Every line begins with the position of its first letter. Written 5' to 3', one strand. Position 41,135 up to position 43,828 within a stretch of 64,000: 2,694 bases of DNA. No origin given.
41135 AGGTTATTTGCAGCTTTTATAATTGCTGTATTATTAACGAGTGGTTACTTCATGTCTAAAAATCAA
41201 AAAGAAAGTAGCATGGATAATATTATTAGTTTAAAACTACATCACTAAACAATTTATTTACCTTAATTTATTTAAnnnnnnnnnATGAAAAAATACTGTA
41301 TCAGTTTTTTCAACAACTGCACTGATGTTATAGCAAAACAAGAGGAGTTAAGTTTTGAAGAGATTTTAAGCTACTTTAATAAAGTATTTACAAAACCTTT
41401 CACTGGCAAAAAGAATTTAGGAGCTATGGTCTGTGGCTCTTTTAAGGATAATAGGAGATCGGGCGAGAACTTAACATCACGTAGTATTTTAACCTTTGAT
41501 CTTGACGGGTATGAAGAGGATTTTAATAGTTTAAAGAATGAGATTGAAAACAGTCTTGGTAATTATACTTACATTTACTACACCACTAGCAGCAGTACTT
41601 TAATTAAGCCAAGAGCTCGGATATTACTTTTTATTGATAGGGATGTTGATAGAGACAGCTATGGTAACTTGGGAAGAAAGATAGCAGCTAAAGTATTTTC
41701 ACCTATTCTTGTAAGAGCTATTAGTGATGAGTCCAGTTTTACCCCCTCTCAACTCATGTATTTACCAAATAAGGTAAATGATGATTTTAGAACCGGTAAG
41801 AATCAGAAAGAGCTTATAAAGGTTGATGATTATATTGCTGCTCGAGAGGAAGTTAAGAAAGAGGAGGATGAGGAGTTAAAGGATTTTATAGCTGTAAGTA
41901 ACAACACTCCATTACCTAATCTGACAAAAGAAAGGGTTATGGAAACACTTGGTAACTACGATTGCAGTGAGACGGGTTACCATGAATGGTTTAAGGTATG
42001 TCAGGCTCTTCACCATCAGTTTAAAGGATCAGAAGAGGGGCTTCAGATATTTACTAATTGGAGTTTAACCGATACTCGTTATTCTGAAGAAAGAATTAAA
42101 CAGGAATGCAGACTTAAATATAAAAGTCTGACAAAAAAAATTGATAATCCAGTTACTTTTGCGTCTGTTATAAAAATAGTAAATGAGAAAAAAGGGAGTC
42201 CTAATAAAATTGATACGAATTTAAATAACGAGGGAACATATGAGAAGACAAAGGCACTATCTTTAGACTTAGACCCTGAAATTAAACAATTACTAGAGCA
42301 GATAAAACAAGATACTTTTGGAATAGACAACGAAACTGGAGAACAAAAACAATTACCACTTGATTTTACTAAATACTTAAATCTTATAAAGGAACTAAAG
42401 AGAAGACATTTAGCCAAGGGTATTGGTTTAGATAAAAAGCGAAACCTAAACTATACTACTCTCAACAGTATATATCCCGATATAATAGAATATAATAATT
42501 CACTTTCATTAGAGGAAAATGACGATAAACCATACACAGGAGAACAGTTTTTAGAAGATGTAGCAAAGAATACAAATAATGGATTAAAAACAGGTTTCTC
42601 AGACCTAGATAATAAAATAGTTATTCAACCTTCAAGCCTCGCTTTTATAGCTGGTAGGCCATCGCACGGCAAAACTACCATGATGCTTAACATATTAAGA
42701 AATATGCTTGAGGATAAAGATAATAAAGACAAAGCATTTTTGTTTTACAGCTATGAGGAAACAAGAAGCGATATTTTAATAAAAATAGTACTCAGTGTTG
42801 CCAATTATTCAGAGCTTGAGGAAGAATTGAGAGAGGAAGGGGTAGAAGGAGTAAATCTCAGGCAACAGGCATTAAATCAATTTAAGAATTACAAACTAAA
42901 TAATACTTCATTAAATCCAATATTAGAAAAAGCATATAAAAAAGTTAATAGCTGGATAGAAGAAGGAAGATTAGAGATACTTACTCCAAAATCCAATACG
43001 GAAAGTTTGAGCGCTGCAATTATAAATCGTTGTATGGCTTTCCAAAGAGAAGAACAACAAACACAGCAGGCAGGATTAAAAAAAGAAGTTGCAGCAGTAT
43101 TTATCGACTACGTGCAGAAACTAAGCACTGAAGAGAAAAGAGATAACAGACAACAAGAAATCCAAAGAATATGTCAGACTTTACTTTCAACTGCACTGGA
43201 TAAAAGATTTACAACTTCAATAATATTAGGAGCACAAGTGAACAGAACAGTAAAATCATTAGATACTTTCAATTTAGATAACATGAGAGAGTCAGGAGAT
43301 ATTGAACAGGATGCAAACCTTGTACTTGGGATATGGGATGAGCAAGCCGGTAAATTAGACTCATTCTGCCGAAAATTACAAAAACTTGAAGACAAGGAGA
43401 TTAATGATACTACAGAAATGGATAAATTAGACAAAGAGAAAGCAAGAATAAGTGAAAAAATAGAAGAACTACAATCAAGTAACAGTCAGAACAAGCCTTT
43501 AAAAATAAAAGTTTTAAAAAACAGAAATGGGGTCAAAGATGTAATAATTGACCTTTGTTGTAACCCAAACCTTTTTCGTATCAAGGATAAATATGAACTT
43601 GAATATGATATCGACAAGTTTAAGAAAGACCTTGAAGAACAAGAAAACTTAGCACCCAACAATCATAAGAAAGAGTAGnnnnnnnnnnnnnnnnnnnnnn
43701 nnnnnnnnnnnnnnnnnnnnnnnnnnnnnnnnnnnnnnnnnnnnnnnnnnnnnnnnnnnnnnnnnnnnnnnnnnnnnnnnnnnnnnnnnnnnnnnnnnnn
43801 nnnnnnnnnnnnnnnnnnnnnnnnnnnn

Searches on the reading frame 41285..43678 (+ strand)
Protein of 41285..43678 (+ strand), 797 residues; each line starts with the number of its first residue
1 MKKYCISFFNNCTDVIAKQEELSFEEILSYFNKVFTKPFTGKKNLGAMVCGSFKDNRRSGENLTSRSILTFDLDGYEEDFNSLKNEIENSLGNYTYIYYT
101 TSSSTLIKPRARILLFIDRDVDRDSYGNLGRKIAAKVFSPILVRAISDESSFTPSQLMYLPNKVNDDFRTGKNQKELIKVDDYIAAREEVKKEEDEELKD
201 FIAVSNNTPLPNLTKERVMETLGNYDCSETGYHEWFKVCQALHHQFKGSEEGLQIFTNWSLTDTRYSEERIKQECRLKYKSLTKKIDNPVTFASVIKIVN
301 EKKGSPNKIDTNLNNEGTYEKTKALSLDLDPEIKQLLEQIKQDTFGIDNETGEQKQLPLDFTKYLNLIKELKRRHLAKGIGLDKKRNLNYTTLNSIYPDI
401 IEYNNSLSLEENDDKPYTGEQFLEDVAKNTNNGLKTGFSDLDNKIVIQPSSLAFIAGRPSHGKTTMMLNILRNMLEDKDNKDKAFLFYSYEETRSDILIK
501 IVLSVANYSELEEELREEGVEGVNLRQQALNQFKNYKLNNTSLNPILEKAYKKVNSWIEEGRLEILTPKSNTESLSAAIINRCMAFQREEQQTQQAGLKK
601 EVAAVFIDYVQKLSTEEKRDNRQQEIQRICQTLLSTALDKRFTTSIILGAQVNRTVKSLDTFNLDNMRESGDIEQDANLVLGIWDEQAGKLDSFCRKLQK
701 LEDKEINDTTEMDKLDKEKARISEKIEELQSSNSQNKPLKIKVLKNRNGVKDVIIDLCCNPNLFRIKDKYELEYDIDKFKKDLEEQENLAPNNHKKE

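Call 11: search_protein_families(library=phrogs, proteins=[window:41285-43678:+], max_evalue=0.01)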
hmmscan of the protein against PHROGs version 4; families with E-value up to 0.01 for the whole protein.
window:41285-43678:+ (797 aa): 11 families
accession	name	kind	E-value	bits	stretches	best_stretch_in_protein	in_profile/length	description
phrog_19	-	DNA, RNA and nucleotide metabolism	3.3e-32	113.1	1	358-782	249-589/621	DnaB-like replicative helicase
phrog_9765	-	DNA, RNA and nucleotide metabolism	1.6e-24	86.9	1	41-185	71-208/939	DNA primase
phrog_256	-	DNA, RNA and nucleotide metabolism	2e-23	83.9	1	39-189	54-196/798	DNA helicase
phrog_243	-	DNA, RNA and nucleotide metabolism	2.8e-19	70.1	2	593-769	134-268/273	DnaB-like replicative helicase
phrog_3228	-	DNA, RNA and nucleotide metabolism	9.5e-11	41.7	1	39-197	56-214/766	replicative helicase-primase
phrog_11530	-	unknown function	3.4e-08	34.5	1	599-691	30-121/184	-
phrog_18375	-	DNA, RNA and nucleotide metabolism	1e-06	28.3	1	422-505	347-427/644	DNA primase/helicase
phrog_1156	-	DNA, RNA and nucleotide metabolism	7.4e-06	25.8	1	189-306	210-313/855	DNA primase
phrog_34715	-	unknown function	4.9e-05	23.3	1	31-127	28-127/426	-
phrog_97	-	other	0.00065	20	1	431-493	47-114/506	UvsX-like recombinase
phrog_6891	-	other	0.0036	18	0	415-525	6-99/310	ATPase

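Call 30: find_related_loci(query=window:41285-43678:+, collection=viral_contigs, flank=10000)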
Query window:41285-43678:+ (797 aa) in viral_contigs; peptide patterns used: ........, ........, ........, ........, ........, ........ (x = any residue, [..] = any of these).
22 stretches matched a pattern; 2 encode a relative of the query (tblastn E <= 1e-3); 2 distinct loci.
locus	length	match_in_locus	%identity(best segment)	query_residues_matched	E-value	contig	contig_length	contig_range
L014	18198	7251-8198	82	1-314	4e-176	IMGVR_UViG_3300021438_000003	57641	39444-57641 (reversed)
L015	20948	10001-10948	84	1-314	1e-168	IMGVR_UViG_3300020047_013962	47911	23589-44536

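Call 31: search_protein_families(library=pfam, proteins=[window:41285-43678:+], max_evalue=0.01)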
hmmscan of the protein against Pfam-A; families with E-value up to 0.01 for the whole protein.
window:41285-43678:+ (797 aa): 4 families
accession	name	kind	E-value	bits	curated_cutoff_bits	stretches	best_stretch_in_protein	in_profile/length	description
PF03796.21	DnaB_C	-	5.6e-29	101.7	27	1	433-749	1-237/255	DnaB-like helicase C terminal domain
PF08707.16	PriCT_2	-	9.7e-11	42.3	22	1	230-297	14-75/77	Primase C terminal 2 (PriCT-2)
PF00910.28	RNA_helicase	-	6.2e-05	23.9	21.5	0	141-211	17-81/105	RNA helicase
PF24883.2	NPHP3_N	-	0.0042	17.7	24.8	0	450-507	22-77/164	Nephrocystin 3, N-terminal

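Call 38: find_related_loci(query=A2, collection=viral_contigs, flank=10000)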
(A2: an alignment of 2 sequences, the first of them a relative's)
Query A2 (719 aa) in viral_contigs; peptide patterns used: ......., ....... (x = any residue, [..] = any of these).
41 stretches matched a pattern; 4 encode a relative of the query (tblastn E <= 1e-3); 4 distinct loci.
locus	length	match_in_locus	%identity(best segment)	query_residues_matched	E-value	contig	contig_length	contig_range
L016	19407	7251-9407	100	1-719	0e+0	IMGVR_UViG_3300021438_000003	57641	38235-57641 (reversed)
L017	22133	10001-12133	63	1-718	0e+0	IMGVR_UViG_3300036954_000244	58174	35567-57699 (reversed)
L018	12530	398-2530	61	1-718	0e+0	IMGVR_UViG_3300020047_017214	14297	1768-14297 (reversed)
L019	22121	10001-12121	95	1-707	0e+0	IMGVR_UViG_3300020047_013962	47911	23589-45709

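Call 55: search_protein_families(library=phrogs, proteins=[L015:10001-12160:+, L015:12162-12476:+, L015:12476-13633:+, L015:13655-14251:+, L015:14347-16104:+, L015:16643-17968:+, L015:18088-18570:+, L015:18552-19082:+, L015:19119-19787:+, L015:19784-20650:+], max_evalue=0.001)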
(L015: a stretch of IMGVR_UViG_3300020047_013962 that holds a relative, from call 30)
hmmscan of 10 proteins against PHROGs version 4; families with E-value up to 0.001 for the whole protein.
L015:10001-12160:+ (719 aa): 11 families
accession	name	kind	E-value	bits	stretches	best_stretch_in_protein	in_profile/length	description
phrog_256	-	DNA, RNA and nucleotide metabolism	1.3e-48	167.2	2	376-677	425-722/798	DNA helicase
phrog_1313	-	DNA, RNA and nucleotide metabolism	2.1e-28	100.6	1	381-700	199-532/568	DNA helicase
phrog_15962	-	DNA, RNA and nucleotide metabolism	1.8e-24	87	1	383-710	455-793/835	DNA primase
phrog_16593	-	DNA, RNA and nucleotide metabolism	2.9e-23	83.1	1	379-617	461-696/823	DNA primase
phrog_9765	-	DNA, RNA and nucleotide metabolism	2.7e-22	79.6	1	31-184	61-207/939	DNA primase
phrog_2249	-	DNA, RNA and nucleotide metabolism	1.7e-19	71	1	316-609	398-653/802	DNA primase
phrog_3228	-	DNA, RNA and nucleotide metabolism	1.6e-11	44.2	1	41-197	58-212/766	replicative helicase-primase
phrog_36873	-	DNA, RNA and nucleotide metabolism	7.3e-11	41.5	1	481-632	550-692/1082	DNA helicase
phrog_1156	-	DNA, RNA and nucleotide metabolism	9.3e-09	35.4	1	216-320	228-327/855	DNA primase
phrog_4630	-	DNA, RNA and nucleotide metabolism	9.5e-06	25.5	1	417-600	186-365/581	DNA primase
phrog_34715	-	unknown function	3.4e-05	23.8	1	16-128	16-128/426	-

L015:12162-12476:+ (104 aa): 0 families

L015:12476-13633:+ (385 aa): 2 families
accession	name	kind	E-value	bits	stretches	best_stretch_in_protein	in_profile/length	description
phrog_69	-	DNA, RNA and nucleotide metabolism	4.2e-57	195.3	1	1-377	83-458/501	exonuclease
phrog_3953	-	DNA, RNA and nucleotide metabolism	3.5e-08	34.4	1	3-166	11-137/186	exonuclease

L015:13655-14251:+ (198 aa): 2 families
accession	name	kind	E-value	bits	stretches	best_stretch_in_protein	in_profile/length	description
phrog_112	-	DNA, RNA and nucleotide metabolism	2.8e-30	106.9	1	2-195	18-197/265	Gp2.5-like ssDNA binding protein and ssDNA annealing protein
phrog_7011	-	DNA, RNA and nucleotide metabolism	0.00042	20.7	1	90-151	95-160/303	Gp2.5-like ssDNA binding protein and ssDNA annealing protein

L015:14347-16104:+ (585 aa): 6 families
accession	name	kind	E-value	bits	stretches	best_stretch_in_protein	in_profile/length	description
phrog_1252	-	DNA, RNA and nucleotide metabolism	3.9e-165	552.1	1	2-583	52-654/663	DNA polymerase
phrog_18505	-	DNA, RNA and nucleotide metabolism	7.7e-25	88.8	1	311-494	8-191/349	DNA polymerase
phrog_4210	-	DNA, RNA and nucleotide metabolism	9.3e-16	57.8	1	4-224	722-928/1304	DNA polymerase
phrog_262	-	DNA, RNA and nucleotide metabolism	4e-08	32.8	1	332-575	502-623/856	DNA polymerase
phrog_17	-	DNA, RNA and nucleotide metabolism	0.00022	20.3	1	18-174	695-829/1445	DNA polymerase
phrog_403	-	DNA, RNA and nucleotide metabolism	0.00078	19.4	0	51-170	142-247/321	DNA polymerase exonuclease subunit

L015:16643-17968:+ (441 aa): 8 families
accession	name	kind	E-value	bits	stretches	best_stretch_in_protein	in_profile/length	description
phrog_62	-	DNA, RNA and nucleotide metabolism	6.5e-126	422.7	1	4-433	694-1136/1881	DNA helicase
phrog_11354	-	unknown function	1.3e-32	112.9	1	333-434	7-109/116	-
phrog_16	-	DNA, RNA and nucleotide metabolism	5.6e-24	85.4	1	4-408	270-601/986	DNA helicase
phrog_29996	-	unknown function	3.4e-14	52.8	1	6-422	723-1156/1189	-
phrog_11801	-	other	7.9e-12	44.2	1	329-430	1391-1493/2269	DNA methyltransferase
phrog_23807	-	unknown function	2.9e-11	42.9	1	347-440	585-673/1053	-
phrog_1685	-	unknown function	9.8e-10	37.3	1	338-431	1456-1550/2278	-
phrog_16259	-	DNA, RNA and nucleotide metabolism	7.9e-08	32.9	1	6-148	117-254/330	DNA helicase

L015:18088-18570:+ (160 aa): 6 families
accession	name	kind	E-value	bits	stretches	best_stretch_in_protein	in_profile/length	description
phrog_7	-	lysis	5.7e-43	148.1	1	8-156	549-695/873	endolysin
phrog_10457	-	lysis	3.2e-22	79.5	1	72-158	9-95/95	endolysin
phrog_33083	-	lysis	1.2e-20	74.6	1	11-157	1-141/456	endolysin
phrog_7910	-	lysis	1.4e-16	61.8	1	71-154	6-89/96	endolysin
phrog_28234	-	lysis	4.7e-08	33.5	1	38-158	93-221/372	endolysin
phrog_13211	-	tail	4.3e-05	22.7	1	36-110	764-841/887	baseplate hub subunit and tail lysozyme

L015:18552-19082:+ (176 aa): 2 families
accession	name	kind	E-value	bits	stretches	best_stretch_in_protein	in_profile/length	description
phrog_12711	-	unknown function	1.7e-39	136.2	1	35-174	20-160/162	-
phrog_17878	-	unknown function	4.9e-07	29.8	1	51-151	131-248/483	-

L015:19119-19787:+ (222 aa): 0 families

L015:19784-20650:+ (288 aa): 0 families

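Call 58: find_homologous_proteins(query=L014:7251-9407:+, max_evalue=1e-60)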
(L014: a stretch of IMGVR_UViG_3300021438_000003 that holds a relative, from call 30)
Query L014:7251-9407:+ (719 aa): 57 proteins with E <= 1e-60 among 8000 candidates.
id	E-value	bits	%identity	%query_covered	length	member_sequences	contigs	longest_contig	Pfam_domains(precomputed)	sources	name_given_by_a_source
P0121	0.0e+0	1581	98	100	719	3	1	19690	PF19263.6,PF05272.18,PF08707.17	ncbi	-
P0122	0.0e+0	1537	95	98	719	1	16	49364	PF05272.18,PF08707.17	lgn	-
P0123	0.0e+0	1406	88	99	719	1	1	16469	PF05272.18,PF08707.17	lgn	-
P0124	0.0e+0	1383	86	100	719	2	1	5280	PF05272.18,PF08707.17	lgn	-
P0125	4.7e-294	995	65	100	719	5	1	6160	PF05272.18,PF08707.17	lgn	-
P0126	5.4e-289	978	63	100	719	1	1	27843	PF05272.18,PF08707.17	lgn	-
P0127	9.9e-282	954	61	100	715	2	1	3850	PF05272.18,PF08707.17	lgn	-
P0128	7.4e-280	948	61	100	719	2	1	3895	PF05272.18,PF08707.17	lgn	-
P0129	8.4e-251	852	55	100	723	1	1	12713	PF05272.18,PF08707.17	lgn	-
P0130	4.3e-247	840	55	100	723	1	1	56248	PF05272.18,PF08707.17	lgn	-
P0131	2.5e-246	837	54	100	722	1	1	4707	PF05272.18,PF08707.17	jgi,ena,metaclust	metaclust:\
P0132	3.3e-246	837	54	100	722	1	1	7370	PF05272.18,PF08707.17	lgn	-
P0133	1.4e-245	835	54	100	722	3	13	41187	PF05272.18,PF08707.17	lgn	-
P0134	4.2e-244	830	54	100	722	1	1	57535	PF05272.18,PF08707.17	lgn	-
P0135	1.9e-243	828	54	100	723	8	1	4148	PF05272.18,PF08707.17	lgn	-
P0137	8.5e-240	816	53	100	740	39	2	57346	PF05272.18,PF08707.17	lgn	-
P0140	4.3e-216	738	50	98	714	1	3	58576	PF05272.18,PF08707.17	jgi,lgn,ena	-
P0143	1.5e-204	699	48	98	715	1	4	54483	PF05272.18,PF08707.17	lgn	-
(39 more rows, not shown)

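Call 59: find_encoding_contigs(protein=P0130, flank=10000, max_places=2)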
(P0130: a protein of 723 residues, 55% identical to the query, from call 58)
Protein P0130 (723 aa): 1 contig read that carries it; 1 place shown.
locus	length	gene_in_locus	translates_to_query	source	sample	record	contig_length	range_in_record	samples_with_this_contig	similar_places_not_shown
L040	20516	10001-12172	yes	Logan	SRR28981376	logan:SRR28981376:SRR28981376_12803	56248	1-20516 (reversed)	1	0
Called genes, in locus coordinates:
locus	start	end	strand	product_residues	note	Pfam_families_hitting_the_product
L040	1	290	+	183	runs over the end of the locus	-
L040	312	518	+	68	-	-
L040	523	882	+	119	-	-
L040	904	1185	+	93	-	-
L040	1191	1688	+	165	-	-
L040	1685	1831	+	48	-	-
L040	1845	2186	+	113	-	-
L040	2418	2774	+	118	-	-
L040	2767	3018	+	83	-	-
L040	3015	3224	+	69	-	-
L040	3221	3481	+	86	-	-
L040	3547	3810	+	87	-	-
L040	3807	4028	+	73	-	-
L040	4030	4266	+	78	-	-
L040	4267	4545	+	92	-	-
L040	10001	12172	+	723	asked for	PF08707:PriCT_2, PF05272:VapE-like_dom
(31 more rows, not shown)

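Call 60: find_encoding_contigs(protein=P0137, flank=10000, max_places=2)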
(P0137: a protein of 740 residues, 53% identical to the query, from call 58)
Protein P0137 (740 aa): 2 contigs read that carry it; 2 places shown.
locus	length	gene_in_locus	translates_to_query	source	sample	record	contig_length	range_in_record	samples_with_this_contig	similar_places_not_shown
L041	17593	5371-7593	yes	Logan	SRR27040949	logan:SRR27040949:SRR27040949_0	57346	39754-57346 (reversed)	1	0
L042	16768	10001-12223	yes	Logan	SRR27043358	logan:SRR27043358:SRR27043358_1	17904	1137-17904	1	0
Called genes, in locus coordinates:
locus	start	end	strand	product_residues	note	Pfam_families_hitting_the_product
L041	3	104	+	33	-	?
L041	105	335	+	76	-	-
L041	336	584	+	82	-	-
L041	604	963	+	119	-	PF13560:HTH_31 (weak), PF01381:HTH_3, PF13443:HTH_26 (weak)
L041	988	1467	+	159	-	PF13637:Ank_4 (faint), PF12796:Ank_2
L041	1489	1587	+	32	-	-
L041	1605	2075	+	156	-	PF03118:RNA_pol_A_CTD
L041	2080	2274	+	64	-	-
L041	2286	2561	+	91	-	-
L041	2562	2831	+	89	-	-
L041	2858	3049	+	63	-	-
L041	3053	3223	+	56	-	-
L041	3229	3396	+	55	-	-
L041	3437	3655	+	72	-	-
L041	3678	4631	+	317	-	-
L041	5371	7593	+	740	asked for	PF08707:PriCT_2, PF05272:VapE-like_dom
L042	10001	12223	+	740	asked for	PF08707:PriCT_2, PF05272:VapE-like_dom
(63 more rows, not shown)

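Call 61: find_encoding_contigs(protein=P0140, flank=10000, max_places=3)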
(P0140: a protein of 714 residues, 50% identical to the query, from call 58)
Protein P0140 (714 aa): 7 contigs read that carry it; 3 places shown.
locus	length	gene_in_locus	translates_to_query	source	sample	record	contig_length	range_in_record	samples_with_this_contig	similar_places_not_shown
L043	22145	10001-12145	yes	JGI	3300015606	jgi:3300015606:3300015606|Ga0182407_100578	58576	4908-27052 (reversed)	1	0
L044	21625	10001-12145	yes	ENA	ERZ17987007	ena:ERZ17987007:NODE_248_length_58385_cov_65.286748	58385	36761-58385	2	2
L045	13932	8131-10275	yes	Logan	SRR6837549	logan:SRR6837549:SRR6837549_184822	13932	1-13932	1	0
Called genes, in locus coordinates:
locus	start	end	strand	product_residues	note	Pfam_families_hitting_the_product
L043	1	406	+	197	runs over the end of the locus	-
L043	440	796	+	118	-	-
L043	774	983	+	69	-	-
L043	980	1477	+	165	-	-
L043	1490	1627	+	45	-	-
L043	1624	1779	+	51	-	-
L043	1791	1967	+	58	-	-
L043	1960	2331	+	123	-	PF11195:Tad2-like (weak)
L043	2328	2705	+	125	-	-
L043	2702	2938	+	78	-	PF11195:Tad2-like (weak)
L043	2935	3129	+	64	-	-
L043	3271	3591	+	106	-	-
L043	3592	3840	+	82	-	-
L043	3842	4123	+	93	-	-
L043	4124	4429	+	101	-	-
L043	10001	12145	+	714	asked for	PF08707:PriCT_2, PF05272:VapE-like_dom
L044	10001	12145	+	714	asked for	PF08707:PriCT_2, PF05272:VapE-like_dom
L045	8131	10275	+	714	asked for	PF08707:PriCT_2, PF05272:VapE-like_dom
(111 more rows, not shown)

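Call 62: find_encoding_contigs(protein=P0143, flank=10000, max_places=3)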
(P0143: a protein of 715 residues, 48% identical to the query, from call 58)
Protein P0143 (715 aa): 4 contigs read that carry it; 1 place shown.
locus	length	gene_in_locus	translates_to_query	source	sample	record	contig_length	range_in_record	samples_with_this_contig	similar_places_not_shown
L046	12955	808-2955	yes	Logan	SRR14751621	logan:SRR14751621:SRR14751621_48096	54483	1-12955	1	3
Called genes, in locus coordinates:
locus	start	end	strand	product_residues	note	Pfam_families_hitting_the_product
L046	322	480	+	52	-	-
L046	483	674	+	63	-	-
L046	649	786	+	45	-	-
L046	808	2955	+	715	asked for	PF08707:PriCT_2, PF05272:VapE-like_dom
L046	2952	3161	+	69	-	-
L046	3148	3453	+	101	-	-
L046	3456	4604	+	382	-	PF10926:DUF2800, PF12705:PDDEXK_1 (weak)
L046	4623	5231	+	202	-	PF10991:Enc34_ssDNA-bd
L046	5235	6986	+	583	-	-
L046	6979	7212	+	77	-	PF13560:HTH_31 (weak), PF01381:HTH_3 (faint)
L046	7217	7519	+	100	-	-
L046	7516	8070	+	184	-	-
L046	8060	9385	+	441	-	PF00176:SNF2-rel_dom, PF00270:DEAD, PF04851:ResIII, PF00271:Helicase_C (weak)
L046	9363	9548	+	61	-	-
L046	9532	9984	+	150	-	PF00959:Phage_lysozyme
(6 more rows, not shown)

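Call 81: search_solved_structures(query=P0121, max_evalue=1)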
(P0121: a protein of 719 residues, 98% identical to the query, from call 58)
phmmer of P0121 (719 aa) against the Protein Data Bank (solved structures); distinct sequences matched with E-value up to 1: 1.
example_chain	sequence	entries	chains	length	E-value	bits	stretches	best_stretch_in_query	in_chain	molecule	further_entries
7pds_A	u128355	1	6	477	1.2e-06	30.4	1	412-602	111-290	Similar to D. nodosus vapE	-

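Call 85: search_solved_structures(query=A3, max_evalue=1, show_alignments=2)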
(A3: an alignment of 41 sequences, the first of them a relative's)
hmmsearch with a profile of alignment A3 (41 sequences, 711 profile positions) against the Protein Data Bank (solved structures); distinct sequences matched with E-value up to 1: 1.
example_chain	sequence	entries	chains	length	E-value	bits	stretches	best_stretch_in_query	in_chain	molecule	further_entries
7pds_A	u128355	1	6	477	3e-22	82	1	329-592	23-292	Similar to D. nodosus vapE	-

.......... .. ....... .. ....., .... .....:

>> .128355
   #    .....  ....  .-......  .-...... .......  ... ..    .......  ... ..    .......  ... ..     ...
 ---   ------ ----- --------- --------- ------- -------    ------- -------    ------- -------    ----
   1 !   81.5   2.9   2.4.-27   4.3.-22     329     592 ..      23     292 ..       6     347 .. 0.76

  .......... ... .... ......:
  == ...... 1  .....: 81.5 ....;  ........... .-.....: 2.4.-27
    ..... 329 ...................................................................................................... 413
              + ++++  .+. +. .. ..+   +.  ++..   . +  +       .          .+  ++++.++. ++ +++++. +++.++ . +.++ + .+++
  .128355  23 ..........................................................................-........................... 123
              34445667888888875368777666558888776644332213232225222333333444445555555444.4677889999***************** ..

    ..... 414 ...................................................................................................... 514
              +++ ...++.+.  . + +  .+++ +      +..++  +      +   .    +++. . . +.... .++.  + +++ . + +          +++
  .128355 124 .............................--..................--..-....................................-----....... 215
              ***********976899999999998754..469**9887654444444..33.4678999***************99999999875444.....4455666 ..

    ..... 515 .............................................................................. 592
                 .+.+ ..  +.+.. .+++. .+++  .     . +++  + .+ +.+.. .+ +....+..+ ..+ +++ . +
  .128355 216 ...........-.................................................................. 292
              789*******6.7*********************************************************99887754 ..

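Call 95: predict_structure(alignment_id=A3)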
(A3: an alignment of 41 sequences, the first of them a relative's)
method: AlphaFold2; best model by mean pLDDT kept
length: 719 residues; sequences in the alignment: 41
mean_pLDDT: 85.0   pTM: 0.63
mean pLDDT of the five models: 85.0, 83.7, 82.3, 80.5, 80.0
residues with pLDDT >= 90: 283; 70-90: 373; 50-70: 41; < 50: 22
segments of 3 or more residues with pLDDT < 50: 186-207
pLDDT, mean of each block of 10 residues (from residue 1): 89 88 94 88 87 86 90 88 92 93 86 93 87 82 78 87 88 92 53 40 46 78 86 89 85 93 90 92 64 83 65 58 80 87 87 92 89 82 83 90 89 90 88 89 93 95 92 77 90 93 90 90 94 87 82 89 80 92 78 84 86 93 89 87 82 89 86 92 88 87 88 86
secondary structure, 60 per line:
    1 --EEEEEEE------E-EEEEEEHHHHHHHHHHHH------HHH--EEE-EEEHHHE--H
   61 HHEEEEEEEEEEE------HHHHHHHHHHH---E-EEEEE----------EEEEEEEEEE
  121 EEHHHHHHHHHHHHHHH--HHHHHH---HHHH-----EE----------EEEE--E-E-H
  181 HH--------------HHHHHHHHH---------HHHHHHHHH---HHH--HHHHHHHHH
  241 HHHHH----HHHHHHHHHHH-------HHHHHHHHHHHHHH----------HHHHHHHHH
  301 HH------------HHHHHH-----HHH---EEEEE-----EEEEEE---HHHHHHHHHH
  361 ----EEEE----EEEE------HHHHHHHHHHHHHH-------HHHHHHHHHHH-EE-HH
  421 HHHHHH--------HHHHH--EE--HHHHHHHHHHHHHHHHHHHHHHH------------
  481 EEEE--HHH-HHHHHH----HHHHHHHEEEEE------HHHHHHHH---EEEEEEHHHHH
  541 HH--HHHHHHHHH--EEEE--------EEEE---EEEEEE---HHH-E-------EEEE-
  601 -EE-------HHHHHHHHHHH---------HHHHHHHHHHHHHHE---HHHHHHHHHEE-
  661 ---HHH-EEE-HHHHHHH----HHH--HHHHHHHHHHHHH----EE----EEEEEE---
elements in order (helices of 4 or more, strands of 3 or more residues): E3-9 E18-23 H24-35 E47-49 E51-53 E63-73 H80-90 E96-100 E111-122 H123-137 H140-145 H149-152 E170-173 H197-205 H215-223 H232-245 H250-260 H268-281 H292-302 H315-320 E332-336 E342-347 H351-360 E365-368 E373-376 H383-396 H404-414 H419-426 H435-439 H446-468 E481-484 H491-496 H501-507 E508-512 H519-526 E530-535 H536-542 H545-553 E556-559 E568-571 E575-580 E596-599 H611-621 H631-644 H649-657 E668-670 H672-678 H688-700 E711-716
